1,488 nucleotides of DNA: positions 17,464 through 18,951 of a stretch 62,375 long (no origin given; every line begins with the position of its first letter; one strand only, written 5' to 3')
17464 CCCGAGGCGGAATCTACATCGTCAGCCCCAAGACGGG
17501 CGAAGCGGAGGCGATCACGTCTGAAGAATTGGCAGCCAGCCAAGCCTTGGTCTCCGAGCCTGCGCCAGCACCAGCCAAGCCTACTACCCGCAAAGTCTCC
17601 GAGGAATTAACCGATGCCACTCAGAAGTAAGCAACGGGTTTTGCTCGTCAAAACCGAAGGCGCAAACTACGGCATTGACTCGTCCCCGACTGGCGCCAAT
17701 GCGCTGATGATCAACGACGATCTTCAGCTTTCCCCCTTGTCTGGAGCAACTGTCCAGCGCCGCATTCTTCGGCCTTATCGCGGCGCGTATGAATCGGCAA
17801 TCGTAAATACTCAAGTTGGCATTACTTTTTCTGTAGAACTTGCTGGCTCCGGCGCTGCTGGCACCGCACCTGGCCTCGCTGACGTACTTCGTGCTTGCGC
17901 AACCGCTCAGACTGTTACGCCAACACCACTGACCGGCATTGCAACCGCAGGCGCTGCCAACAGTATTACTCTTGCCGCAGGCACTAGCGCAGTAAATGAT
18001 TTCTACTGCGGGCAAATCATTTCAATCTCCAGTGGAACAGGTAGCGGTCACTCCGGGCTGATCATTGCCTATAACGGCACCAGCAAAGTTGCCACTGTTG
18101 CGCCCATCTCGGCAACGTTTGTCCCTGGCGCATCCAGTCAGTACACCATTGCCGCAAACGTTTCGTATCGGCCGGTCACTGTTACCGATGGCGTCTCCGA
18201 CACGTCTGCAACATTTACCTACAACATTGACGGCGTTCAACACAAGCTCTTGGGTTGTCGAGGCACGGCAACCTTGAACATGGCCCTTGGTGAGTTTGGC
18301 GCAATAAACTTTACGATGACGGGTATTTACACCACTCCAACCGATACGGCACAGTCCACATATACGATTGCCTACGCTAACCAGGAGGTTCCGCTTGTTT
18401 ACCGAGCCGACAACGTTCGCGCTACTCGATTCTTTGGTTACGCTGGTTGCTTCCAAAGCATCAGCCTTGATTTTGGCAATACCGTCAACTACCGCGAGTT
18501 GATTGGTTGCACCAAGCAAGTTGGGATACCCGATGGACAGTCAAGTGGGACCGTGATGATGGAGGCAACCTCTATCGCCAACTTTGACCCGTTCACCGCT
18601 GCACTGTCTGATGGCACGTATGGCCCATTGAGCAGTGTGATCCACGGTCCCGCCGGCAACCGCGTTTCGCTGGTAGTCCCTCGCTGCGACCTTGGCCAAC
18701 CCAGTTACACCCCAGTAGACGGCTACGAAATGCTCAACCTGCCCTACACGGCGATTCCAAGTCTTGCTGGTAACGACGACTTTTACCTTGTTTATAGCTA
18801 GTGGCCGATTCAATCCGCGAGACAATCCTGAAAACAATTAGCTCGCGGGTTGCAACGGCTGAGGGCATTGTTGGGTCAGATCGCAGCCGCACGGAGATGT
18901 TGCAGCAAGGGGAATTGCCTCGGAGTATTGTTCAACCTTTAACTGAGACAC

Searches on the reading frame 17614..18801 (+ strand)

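Call 65: search_protein_families(library=phrogs, proteins=[window:17614-18801:+], max_evalue=0.001)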
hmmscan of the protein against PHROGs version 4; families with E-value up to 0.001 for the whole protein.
window:17614-18801:+ (395 aa): 1 family
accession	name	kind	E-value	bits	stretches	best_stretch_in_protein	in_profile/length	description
phrog_290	-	tail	4.6e-25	89.8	1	2-383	13-319/411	minor tail protein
